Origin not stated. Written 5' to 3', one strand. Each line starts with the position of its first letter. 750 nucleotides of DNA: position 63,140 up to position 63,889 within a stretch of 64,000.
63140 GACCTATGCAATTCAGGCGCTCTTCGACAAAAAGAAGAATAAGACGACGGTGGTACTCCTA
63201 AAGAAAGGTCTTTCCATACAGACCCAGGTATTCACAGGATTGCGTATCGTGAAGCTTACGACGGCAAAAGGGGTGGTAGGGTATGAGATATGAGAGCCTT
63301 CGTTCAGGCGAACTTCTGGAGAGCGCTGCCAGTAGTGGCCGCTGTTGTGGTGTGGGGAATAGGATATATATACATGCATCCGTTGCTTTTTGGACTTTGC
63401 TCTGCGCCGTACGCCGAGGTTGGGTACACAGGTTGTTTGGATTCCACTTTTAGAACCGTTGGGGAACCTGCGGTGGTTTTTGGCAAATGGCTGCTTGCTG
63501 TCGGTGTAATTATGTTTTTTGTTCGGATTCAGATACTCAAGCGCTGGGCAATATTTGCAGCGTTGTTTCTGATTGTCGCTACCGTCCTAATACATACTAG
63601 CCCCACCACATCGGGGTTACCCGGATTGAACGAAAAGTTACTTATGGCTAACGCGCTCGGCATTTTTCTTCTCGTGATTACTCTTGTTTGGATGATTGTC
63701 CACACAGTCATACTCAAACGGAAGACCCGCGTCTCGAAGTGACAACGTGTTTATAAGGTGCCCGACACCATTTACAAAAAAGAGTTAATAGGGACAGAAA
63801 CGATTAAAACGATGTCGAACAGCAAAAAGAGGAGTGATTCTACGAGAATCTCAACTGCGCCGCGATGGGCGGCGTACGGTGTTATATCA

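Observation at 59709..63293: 1200-aa secreted LCAT-like (YDWR) lipase/acyltransferase with tandemly duplicated N-terminal domains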

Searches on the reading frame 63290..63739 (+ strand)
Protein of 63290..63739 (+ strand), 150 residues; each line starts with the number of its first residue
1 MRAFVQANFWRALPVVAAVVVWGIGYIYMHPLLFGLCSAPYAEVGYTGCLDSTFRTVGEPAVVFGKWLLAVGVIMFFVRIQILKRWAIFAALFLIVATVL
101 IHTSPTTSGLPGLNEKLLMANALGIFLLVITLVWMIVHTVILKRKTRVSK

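Call 3: search_protein_families(library=pfam, proteins=[window:63290-63739:+], max_evalue=0.1)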
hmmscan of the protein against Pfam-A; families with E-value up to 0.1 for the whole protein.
window:63290-63739:+ (150 aa): 1 family
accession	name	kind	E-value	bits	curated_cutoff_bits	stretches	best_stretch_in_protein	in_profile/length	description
PF13373.11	Dsc3_C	-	0.017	15.8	25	1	110-148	91-129/145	DSC E3 ubiquitin ligase complex subunit 3, C-terminal domain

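Call 4: search_protein_families(library=ncbifam, proteins=[window:63290-63739:+], max_evalue=0.1)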
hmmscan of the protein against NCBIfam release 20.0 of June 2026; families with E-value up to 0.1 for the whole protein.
window:63290-63739:+ (150 aa): 0 families

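Call 41: search_protein_families(library=pfam, alignment_id=A4, max_evalue=0.01)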
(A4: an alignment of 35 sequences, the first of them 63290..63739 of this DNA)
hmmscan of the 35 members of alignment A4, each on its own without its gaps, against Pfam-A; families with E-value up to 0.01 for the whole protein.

A. member 1, window:63290-63739:+ (150 aa): 0 families

B. families by the number of members that match (of 35 scanned): 7 families
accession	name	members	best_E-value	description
PF02656.20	DUF202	3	0.00079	Domain of unknown function (DUF202)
PF03188.21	Cytochrom_B561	1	0.00086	Eukaryotic cytochrome b561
PF02687.27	FtsX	1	0.00086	FtsX-like permease C-terminal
PF07695.17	7TMR-DISM_7TM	1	0.0011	7TM diverse intracellular signalling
PF10101.14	DUF2339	1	0.0046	Predicted membrane protein (DUF2339)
PF04403.18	PqiA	1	0.0079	Paraquat-inducible protein A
PF07884.19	VKOR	1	0.0096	Vitamin K epoxide reductase family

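Call 46: search_protein_families(library=padloc, proteins=[window:63290-63739:+], max_evalue=0.01)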
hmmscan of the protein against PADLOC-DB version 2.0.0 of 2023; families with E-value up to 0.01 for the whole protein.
window:63290-63739:+ (150 aa): 0 families

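Call 53: search_solved_structures(query=A4, max_evalue=5)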
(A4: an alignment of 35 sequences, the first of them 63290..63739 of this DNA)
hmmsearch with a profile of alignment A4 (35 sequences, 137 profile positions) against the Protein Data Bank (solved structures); distinct sequences matched with E-value up to 5: 1.
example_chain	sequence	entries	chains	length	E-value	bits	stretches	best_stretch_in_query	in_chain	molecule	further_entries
6wbx_A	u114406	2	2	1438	4.6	10.7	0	54-91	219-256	DUF3367 domain-containing protein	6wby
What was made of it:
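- On T6SS Tle4-Tli4 effector-immunity pair: The profile search of PDB sequences gives no hit to Tli4 or anything else (call 53).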

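Call 54: search_protein_families(library=ncbifam, alignment_id=A4, max_evalue=0.01)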
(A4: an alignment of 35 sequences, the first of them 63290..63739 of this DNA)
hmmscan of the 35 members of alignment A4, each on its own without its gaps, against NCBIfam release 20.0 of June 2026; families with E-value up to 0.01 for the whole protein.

A. member 1, window:63290-63739:+ (150 aa): 0 families

B. families by the number of members that match (of 35 scanned): 2 families
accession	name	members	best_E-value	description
NF045937.1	MSC_0624_12TM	1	0.0018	MSC_0624 family F1-like ATPase-associated membrane protein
NF052597.1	FILTED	1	0.0094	FILTED domain-containing surface protein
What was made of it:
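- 63290..63742 (+): Conserved partner gene: a 150-aa protein with about 4 TM segments. Its ATG overlaps the enzyme's stop codon (ATGA). No Pfam, NCBIfam or PDB family (calls 3, 4, 41, 53, 54).
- No similarity to Tli4 or any known immunity family (calls 41, 53, 54).
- Tried and rejected: DUF202 was hit by 3 of 35 members at E~1e-3, which I treat as noise (calls 41, 53, 54).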

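Call 72: find_homologous_proteins(query=A4, max_evalue=0.001)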
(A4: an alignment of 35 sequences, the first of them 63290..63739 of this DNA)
Query A4 (35 sequences) (150 aa, profile of the alignment): 54 proteins with E <= 0.001 among 7187 candidates.
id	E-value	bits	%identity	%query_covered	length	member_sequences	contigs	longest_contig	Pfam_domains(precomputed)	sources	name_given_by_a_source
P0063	3.7e-22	97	24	53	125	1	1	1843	-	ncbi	-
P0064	5.0e-22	97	22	75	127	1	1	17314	-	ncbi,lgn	-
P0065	2.7e-21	94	-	-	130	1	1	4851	-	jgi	jgi:hypothetical protein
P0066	1.5e-19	89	21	66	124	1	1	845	-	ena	-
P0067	2.9e-18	84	-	-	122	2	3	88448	-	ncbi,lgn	-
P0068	3.2e-18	84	-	-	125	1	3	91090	-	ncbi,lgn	ncbi:MAG: hypothetical protein WAX85_03195 [Minisyncoccia bacterium]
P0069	1.1e-17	82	-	-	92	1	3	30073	-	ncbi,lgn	-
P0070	1.8e-17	82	100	100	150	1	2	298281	-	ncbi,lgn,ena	-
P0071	5.2e-17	80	-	-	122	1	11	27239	-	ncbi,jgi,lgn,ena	jgi:hypothetical protein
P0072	7.2e-17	80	-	-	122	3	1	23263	-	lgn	-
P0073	1.0e-16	79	-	-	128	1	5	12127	-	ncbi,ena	-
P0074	1.7e-16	79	-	-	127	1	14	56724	-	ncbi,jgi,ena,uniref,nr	ncbi:hypothetical protein A3A05_02780 [Candidatus Nomurabacteria bacterium RIFCSPLOWO2_01_FULL_41_12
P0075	2.0e-16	78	-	-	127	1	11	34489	-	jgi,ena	-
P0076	3.6e-16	78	26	54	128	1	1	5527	-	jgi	jgi:hypothetical protein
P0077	1.7e-15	75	-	-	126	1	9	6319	-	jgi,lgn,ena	-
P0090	9.6e-13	66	-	-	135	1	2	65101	-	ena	-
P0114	7.7e-5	41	-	-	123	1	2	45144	-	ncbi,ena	-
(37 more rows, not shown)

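Call 73: find_encoding_contigs(protein=P0067, flank=5000, max_places=1)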
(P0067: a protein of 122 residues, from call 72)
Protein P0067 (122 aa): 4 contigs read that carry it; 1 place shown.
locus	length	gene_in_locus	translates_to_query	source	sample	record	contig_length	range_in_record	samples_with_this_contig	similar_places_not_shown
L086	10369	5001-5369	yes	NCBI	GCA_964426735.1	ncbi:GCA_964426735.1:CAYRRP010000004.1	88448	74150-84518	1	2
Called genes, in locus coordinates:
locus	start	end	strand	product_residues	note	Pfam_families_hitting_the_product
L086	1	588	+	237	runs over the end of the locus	PF13431:TPR_17 (faint), PF07719:TPR_2 (faint), PF13428:TPR_14 (faint)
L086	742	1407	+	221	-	PF01797:Y1_Tnp (weak)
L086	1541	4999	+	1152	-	PF02450:LCAT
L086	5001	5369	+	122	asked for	-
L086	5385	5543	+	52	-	-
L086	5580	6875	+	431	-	PF00801:PKD, PF18911:PKD_4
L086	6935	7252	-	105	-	-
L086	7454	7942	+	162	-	PF00466:Ribosomal_L10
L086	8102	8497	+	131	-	PF16320:Ribosomal_L12_N, PF00542:Ribosomal_L12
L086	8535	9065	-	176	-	-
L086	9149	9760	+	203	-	-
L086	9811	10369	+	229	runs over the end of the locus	PF05552:MS_channel_1st_1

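Call 74: find_encoding_contigs(protein=P0068, flank=5000, max_places=1)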
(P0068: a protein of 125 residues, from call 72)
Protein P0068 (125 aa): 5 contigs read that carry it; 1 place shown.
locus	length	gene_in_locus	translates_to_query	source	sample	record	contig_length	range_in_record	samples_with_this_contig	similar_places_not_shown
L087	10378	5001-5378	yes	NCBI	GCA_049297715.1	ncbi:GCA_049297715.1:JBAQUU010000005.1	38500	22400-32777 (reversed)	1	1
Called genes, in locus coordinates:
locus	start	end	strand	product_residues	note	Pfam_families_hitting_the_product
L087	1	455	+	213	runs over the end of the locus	PF14360:PAP2_C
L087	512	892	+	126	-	-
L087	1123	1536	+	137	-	-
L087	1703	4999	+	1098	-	PF02450:LCAT, PF05057:DUF676 (weak)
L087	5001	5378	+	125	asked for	-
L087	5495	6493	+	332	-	-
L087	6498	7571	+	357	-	PF00145:DNA_methylase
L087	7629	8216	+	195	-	PF10755:DUF2585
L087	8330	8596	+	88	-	PF01022:HTH_5 (weak), PF25212:HVO_A0114 (weak)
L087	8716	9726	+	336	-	PF13793:Pribosyltran_N, PF00156:Pribosyltran, PF14572:Pribosyl_synth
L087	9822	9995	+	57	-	-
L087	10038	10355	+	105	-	-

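Call 75: find_encoding_contigs(protein=P0090, flank=5000, max_places=1)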
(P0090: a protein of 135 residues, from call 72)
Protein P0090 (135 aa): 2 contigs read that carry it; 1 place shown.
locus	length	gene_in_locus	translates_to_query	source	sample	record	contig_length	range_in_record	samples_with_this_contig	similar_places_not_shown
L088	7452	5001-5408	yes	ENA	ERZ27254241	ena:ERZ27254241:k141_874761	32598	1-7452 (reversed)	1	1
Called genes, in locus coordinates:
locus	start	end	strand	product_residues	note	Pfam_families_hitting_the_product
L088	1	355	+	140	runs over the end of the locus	PF22769:DCD (weak), PF00692:dUTPase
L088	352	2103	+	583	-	PF03485:Arg_tRNA_synt_N, PF00750:tRNA-synt_1d, PF05746:DALR_1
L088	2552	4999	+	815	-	PF02450:LCAT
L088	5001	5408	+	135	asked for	-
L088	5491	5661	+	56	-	PF02604:PhdYeFM_antitox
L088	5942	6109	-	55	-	-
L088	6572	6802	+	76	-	-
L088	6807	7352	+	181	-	PF13589:HATPase_c_3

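Call 76: find_encoding_contigs(protein=P0114, flank=5000, max_places=1)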
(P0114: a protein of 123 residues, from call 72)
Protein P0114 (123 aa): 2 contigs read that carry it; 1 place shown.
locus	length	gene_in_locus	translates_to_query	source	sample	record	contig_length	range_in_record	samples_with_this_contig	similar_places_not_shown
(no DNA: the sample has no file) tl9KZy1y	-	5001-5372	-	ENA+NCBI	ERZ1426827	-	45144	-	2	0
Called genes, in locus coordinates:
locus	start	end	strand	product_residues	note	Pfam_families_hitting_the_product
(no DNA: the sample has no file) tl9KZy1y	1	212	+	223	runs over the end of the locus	-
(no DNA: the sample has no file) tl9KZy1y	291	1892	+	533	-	PF05970:PIF1, PF13245:AAA_19, PF13401:AAA_22, PF13604:AAA_30, PF21530:Pif1_2B_dom (weak)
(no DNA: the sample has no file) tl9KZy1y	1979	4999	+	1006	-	PF02450:LCAT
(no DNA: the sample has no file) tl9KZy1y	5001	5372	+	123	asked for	-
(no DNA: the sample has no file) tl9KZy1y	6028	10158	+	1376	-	PF00133:tRNA-synt_1, PF00300:His_Phos_1, PF00133:tRNA-synt_1, PF09334:tRNA-synt_1g (weak), PF08264:Anticodon_1, PF19302:DUF5915 (weak), PF01966:HD (weak)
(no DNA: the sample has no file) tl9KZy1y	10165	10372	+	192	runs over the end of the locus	PF11967:RecO_N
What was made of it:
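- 63290..63742 (+): Starting from the partner, 4 of 4 have an LCAT gene 1 nt upstream (calls 72-76).
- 4 of 4 partner proteins chosen independently have an LCAT gene ending 1 nt upstream, in otherwise unrelated neighbourhoods (calls 72-76).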
